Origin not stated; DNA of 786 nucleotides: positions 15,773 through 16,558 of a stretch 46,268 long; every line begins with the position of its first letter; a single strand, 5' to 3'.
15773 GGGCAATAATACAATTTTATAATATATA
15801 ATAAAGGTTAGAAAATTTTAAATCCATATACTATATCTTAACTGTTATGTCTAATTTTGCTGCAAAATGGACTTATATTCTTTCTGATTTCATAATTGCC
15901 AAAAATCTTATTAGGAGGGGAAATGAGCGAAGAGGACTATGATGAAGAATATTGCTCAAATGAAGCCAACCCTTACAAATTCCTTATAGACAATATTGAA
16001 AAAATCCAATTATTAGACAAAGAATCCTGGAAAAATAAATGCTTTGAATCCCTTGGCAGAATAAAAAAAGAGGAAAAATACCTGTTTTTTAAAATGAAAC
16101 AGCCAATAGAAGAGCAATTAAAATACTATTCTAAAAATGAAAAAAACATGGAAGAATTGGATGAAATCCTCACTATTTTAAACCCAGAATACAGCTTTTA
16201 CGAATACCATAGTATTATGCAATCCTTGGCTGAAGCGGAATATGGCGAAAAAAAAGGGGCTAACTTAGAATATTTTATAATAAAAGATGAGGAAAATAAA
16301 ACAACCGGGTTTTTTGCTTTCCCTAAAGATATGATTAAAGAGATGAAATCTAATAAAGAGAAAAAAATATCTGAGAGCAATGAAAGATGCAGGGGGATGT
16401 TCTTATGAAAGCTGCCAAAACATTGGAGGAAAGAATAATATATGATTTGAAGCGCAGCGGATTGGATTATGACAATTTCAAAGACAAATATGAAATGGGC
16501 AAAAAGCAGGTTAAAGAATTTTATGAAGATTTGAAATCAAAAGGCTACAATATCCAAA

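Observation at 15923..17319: Short DP1-like phosphoesterase paralog coupled to an acidic orphan protein, directly abutting orc1/cdc6 and the origin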

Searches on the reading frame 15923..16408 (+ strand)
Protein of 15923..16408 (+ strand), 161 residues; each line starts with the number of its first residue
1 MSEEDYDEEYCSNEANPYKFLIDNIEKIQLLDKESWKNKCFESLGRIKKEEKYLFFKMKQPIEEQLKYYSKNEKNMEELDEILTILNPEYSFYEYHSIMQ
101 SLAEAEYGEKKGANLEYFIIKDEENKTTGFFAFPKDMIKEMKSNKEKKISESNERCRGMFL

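Call 3: search_protein_families(library=pfam, proteins=[window:15923-16408:+], max_evalue=1)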
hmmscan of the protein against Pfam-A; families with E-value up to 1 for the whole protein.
window:15923-16408:+ (161 aa): 1 family
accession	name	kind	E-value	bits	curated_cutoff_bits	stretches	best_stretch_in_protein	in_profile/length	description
PF20111.4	DUF6501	-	0.27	11.6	23.8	0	11-35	39-63/67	Family of unknown function (DUF6501)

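Call 4: search_protein_families(library=ncbifam, proteins=[window:15923-16408:+], max_evalue=1)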
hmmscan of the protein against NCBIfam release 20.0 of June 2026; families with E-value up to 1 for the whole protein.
window:15923-16408:+ (161 aa): 0 families

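Call 22: find_homologous_proteins(query=window:15923-16408:+, max_evalue=0.1)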
Query window:15923-16408:+ (161 aa): 4 proteins with E <= 0.1 among 35 candidates.
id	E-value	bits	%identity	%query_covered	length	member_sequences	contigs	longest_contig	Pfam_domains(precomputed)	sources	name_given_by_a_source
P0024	8.4e-98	343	100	100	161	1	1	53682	-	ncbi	-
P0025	3.6e-80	286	86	100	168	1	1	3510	-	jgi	jgi:hypothetical protein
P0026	1.1e-69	252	74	100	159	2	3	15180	-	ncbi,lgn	-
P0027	7.2e-45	171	81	65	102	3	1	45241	-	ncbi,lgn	-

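Call 23: find_encoding_contigs(protein=P0026, flank=8000, max_places=3)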
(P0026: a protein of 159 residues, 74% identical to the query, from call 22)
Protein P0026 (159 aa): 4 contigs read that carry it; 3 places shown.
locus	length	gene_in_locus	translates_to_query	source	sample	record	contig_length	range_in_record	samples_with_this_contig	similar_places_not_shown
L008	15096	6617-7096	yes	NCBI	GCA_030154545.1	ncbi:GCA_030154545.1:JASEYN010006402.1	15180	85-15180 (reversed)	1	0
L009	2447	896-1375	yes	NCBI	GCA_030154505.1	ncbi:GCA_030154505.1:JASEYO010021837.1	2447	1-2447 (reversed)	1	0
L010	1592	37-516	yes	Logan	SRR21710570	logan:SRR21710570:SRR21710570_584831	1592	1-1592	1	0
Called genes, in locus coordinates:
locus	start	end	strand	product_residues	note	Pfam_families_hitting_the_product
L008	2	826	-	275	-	?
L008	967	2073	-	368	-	PF07690:MFS_1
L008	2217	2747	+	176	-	PF07690:MFS_1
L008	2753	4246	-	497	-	PF00149:Metallophos, PF04042:DNA_pol_E_B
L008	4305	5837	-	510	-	-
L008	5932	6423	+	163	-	PF13412:HTH_24 (weak)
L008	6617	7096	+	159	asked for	-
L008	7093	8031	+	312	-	PF00149:Metallophos (weak), PF12850:Metallophos_2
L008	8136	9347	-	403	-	PF13191:AAA_16, PF00004:AAA, PF13401:AAA_22, PF22606:Cdc6-ORC-like_ATPase_lid, PF22703:Cdc6_lid, PF09079:WHD_Cdc6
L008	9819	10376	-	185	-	-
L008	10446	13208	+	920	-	PF00690:Cation_ATPase_N, PF00122:E1-E2_ATPase, PF00702:Hydrolase, PF13246:Cation_ATPase, PF00689:Cation_ATPase_C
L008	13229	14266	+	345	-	PF01336:tRNA_anti-codon (weak), PF08646:Rep_fac-A_C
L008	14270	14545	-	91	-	-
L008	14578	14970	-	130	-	PF21485:IF5A-like_N, PF01287:eIF-5a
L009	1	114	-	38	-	?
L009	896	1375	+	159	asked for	-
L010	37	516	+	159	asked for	-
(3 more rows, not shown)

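Call 24: find_encoding_contigs(protein=P0027, flank=8000, max_places=3)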
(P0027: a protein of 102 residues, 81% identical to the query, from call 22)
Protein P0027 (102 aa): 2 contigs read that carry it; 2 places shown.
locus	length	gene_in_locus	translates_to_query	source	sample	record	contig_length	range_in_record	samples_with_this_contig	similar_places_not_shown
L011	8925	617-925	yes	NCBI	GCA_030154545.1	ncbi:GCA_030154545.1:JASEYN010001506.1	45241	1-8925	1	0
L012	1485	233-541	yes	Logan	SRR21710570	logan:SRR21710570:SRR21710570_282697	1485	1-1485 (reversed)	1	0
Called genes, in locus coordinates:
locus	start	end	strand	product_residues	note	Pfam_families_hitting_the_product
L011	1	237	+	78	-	?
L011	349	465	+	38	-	-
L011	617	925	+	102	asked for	-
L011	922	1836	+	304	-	-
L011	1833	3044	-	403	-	PF13191:AAA_16, PF00004:AAA (weak), PF13401:AAA_22, PF22606:Cdc6-ORC-like_ATPase_lid, PF22703:Cdc6_lid, PF09079:WHD_Cdc6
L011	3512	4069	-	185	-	-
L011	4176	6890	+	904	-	PF00690:Cation_ATPase_N, PF00122:E1-E2_ATPase, PF00702:Hydrolase, PF13246:Cation_ATPase, PF00689:Cation_ATPase_C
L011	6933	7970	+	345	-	PF01336:tRNA_anti-codon, PF08646:Rep_fac-A_C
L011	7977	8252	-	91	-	-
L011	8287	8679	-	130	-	PF21485:IF5A-like_N, PF01287:eIF-5a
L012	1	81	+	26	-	?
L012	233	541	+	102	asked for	-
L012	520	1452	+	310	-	-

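Call 25: find_encoding_contigs(protein=P0025, flank=4000, max_places=2)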
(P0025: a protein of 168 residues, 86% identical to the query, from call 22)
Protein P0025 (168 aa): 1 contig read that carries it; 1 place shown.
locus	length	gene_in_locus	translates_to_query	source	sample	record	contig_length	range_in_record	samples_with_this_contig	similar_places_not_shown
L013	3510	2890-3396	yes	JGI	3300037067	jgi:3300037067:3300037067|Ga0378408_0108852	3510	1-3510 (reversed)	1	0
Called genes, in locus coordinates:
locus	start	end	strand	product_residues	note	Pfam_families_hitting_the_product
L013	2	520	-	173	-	?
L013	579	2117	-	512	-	-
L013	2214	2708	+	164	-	-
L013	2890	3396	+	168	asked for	-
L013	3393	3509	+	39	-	?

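Call 26: search_protein_families(library=phrogs, proteins=[window:15923-16408:+], max_evalue=0.01)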
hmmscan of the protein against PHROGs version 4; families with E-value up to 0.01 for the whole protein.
window:15923-16408:+ (161 aa): 0 families

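Call 27: search_protein_families(library=padloc, proteins=[window:15923-16408:+], max_evalue=0.01)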
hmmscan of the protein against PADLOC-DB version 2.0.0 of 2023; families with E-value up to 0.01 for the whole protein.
window:15923-16408:+ (161 aa): 0 families

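Call 47: find_homologous_proteins(query=L008:7093-8031:+)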
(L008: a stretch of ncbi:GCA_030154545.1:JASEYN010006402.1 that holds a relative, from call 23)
Query L008:7093-8031:+ (312 aa): 13 proteins with E <= 0.001 among 1362 candidates.
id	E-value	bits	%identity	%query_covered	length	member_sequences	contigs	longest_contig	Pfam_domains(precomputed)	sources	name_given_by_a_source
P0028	5.3e-209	711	100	100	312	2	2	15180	PF12850.13,PF00149.34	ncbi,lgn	-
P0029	5.3e-141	488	67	95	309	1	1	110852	PF12850.13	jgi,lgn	jgi:predicted phosphodiesterase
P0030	6.0e-130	452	66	96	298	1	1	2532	PF12850.13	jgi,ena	-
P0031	3.2e-124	433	63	94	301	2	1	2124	PF12850.13,PF00149.34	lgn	-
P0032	1.2e-118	415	59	97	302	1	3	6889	PF12850.13,PF00149.34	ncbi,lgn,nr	ncbi:MAG: metallophosphoesterase family protein [Candidatus Nanoarchaeia archaeon]|nr:metallophospho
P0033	2.9e-115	404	58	94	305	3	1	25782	PF12850.13,PF00149.34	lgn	-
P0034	9.5e-95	336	51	93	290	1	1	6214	PF12850.13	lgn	-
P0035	7.6e-48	182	43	73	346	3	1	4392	PF12850.13,PF00149.34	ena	-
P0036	1.9e-46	177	41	76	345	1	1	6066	PF12850.13,PF00149.34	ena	-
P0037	1.5e-45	174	33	96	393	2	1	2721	PF12850.13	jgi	-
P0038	8.5e-45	172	40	71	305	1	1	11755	PF12850.13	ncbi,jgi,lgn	jgi:predicted phosphodiesterase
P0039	3.8e-32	130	33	78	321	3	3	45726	PF12850.13,PF00149.34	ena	-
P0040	1.0e-14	73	27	72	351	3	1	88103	PF12850.13,PF00149.34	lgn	-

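Call 48: find_encoding_contigs(protein=P0029, flank=8000, max_places=2)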
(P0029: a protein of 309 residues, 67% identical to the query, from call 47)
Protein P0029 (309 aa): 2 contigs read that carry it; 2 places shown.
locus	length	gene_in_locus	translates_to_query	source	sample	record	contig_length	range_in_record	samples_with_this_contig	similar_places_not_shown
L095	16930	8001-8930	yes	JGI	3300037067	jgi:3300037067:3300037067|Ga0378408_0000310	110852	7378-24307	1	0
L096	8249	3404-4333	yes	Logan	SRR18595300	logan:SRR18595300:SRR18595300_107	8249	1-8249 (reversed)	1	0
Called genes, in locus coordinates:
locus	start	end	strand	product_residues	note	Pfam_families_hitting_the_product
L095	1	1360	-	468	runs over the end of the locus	PF01406:tRNA-synt_1e, PF01921:tRNA-synt_1f (faint), PF00133:tRNA-synt_1, PF09334:tRNA-synt_1g, PF09190:DALR_2 (faint)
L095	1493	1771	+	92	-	PF23477:zf_Tbcl_2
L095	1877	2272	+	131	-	PF21473:OB_Ssb-like (weak)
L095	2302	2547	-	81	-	PF03477:ATP-cone (weak)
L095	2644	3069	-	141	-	-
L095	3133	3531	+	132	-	-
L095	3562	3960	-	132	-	PF07883:Cupin_2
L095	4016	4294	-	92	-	-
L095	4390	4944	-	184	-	PF00881:Nitroreductase, PF14512:TM1586_NiRdase (weak)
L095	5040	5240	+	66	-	-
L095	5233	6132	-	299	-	PF01636:APH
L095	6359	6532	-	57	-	-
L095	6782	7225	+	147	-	-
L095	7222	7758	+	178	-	PF06941:NT5C (weak)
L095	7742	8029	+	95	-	-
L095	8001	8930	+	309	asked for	PF12850:Metallophos_2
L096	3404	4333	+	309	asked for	PF12850:Metallophos_2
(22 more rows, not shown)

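Call 49: find_encoding_contigs(protein=P0033, flank=8000, max_places=2)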
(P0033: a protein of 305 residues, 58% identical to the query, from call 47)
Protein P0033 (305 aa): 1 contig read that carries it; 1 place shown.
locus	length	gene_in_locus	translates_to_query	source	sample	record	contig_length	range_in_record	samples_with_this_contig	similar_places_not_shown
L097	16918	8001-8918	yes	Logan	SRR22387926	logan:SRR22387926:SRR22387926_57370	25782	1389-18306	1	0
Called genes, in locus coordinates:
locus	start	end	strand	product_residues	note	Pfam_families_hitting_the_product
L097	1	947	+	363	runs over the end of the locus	PF00534:Glycos_transf_1, PF13692:Glyco_trans_1_4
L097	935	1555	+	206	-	-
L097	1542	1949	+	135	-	-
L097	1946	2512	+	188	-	-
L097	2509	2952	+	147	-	PF13392:HNH_3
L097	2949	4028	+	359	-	-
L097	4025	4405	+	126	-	-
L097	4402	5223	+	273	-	-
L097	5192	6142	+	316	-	PF04055:Radical_SAM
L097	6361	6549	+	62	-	-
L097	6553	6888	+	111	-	-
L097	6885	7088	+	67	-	-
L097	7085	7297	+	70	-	PF04973:NMN_transporter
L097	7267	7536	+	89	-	-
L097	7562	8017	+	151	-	-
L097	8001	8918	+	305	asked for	PF00149:Metallophos (weak), PF12850:Metallophos_2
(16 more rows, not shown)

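Call 72: search_protein_representatives(alignment_id=A4)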
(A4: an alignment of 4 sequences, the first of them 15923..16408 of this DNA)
Query: 4 sequences, 159 profile positions. Proteins with E-value up to 0.001 (for the whole library): 5; up to 1e-10: 5; up to 1e-30: 1. The best 5 are listed.
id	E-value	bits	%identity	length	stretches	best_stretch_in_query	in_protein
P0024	4.2e-92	322.6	-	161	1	1-159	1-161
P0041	1.5e-25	106.3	-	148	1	17-142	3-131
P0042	2.5e-23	99.1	-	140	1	25-159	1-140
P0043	8.1e-22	94.2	-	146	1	17-157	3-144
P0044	1.3e-15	74.0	-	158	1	16-156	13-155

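Call 74: predict_structure(alignment_id=A4)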
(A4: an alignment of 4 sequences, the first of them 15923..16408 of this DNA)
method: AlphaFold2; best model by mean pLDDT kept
length: 161 residues; sequences in the alignment: 4
mean_pLDDT: 73.2   pTM: 0.67
mean pLDDT of the five models: 73.2, 72.8, 70.3, 64.3, 63.1
residues with pLDDT >= 90: 21; 70-90: 89; 50-70: 30; < 50: 21
segments of 3 or more residues with pLDDT < 50: 1-15, 54-57
pLDDT, mean of each block of 10 residues (from residue 1): 36 51 83 93 79 52 83 82 61 75 89 90 79 83 77 61 45
secondary structure, 60 per line:
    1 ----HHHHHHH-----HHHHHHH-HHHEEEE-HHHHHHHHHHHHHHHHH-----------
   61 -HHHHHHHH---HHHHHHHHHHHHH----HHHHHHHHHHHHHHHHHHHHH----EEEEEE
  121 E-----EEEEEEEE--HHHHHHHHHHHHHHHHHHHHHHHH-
elements in order: H5-11 H17-23 E28-31 H33-49 H62-69 H73-85 H90-110 E115-121 E127-134 H137-160

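Call 77: find_encoding_contigs(protein=P0043, flank=6000, max_places=4)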
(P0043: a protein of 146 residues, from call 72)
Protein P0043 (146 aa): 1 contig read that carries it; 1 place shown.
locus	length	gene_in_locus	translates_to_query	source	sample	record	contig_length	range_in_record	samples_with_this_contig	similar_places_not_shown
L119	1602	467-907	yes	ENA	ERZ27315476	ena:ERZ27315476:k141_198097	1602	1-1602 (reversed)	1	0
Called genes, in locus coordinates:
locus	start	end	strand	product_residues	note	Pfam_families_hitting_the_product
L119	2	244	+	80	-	?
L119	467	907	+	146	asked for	-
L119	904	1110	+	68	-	-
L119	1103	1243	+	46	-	-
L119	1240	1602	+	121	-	?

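Call 78: fold_search(model_id=the predicted structure, library=pdb)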
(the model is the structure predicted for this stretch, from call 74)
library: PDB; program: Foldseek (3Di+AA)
matches with E <= 10: 161; with E <= 0.001: 0
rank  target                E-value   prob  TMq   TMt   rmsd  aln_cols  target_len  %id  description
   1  8p0w_E                5.1e-01  0.08  0.19  0.16  19.4       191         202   11  Structure of the human Commander complex COMMD ring (released 2024-03-20)
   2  4wzx_A                1.8e+00  0.08  0.20  0.33  13.4        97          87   18  ULK3 regulates cytokinetic abscission by phosphorylating ESCRT-III proteins (released 2015-06-03)
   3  2x4x_A                1.8e+00  0.05  0.13  0.15   7.4        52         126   13  Molecular basis of Histone H3K36me3 recognition by the PWWP domain of BRPF1. (released 2010-04-21)
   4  6tep_D                2.0e+00  0.12  0.25  0.12   8.9        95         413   12  Crystal structure of a galactokinase from Bifidobacterium infantis in complex with ADP (released 2020-06-10)
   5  3fbi_D                2.1e+00  0.06  0.15  0.21  12.9        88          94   14  Structure of the Mediator submodule Med7N/31 (released 2008-12-16)
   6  6tep_B                2.2e+00  0.12  0.25  0.12   8.9        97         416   10  Crystal structure of a galactokinase from Bifidobacterium infantis in complex with ADP (released 2020-06-10)
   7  6tep_A                2.5e+00  0.09  0.23  0.12   9.1        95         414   12  Crystal structure of a galactokinase from Bifidobacterium infantis in complex with ADP (released 2020-06-10)
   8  1f4k_A                2.5e+00  0.06  0.16  0.22  15.9       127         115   14  CRYSTAL STRUCTURE OF THE REPLICATION TERMINATOR PROTEIN/B-SITE DNA COMPLEX (released 2001-06-08)
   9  6ter_C                2.8e+00  0.09  0.24  0.12   8.9        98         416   10  Crystal structure of a galactokinase from Bifidobacterium infantis in complex with Galactose (released 2020-06-10)
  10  3mso_B                3.2e+00  0.11  0.14  0.15   5.6        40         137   10  Crystal structure of a STEROID DELTA-ISOMERASE (NP_250810.1) from PSEUDOMONAS AERUGINOSA at 2.57 A resolution (released 2010-06-09)
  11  3uul_A                3.2e+00  0.04  0.16  0.21  15.8       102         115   16  Crystal Structure of first N-terminal utrophin spectrin repeat (released 2012-09-19)
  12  2x4y_G                3.4e+00  0.03  0.12  0.14   7.2        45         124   13  Molecular basis of Histone H3K36me3 recognition by the PWWP domain of BRPF1. (released 2010-04-21)
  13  8xrm_M                3.4e+00  0.03  0.13  0.04  33.1       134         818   11  RNA polymerase II elongation complex with DSIF, SPT6, and ELOF1 transcribing genomic DNA extracted from human nuclei (released 2025-05-07)
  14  6p0w                  3.4e+00  0.02  0.12  0.10  13.9        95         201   12  LsfA from P. aeruginosa, a 1-Cys Prx in reduced form (released 2020-05-13)
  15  4a73_A                3.4e+00  0.01  0.10  0.08  11.6        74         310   14  SINGLE POINT MUTANT OF THERMUS THERMOPHILUS LACTATE DEHYDROGENASE (released 2011-12-28)
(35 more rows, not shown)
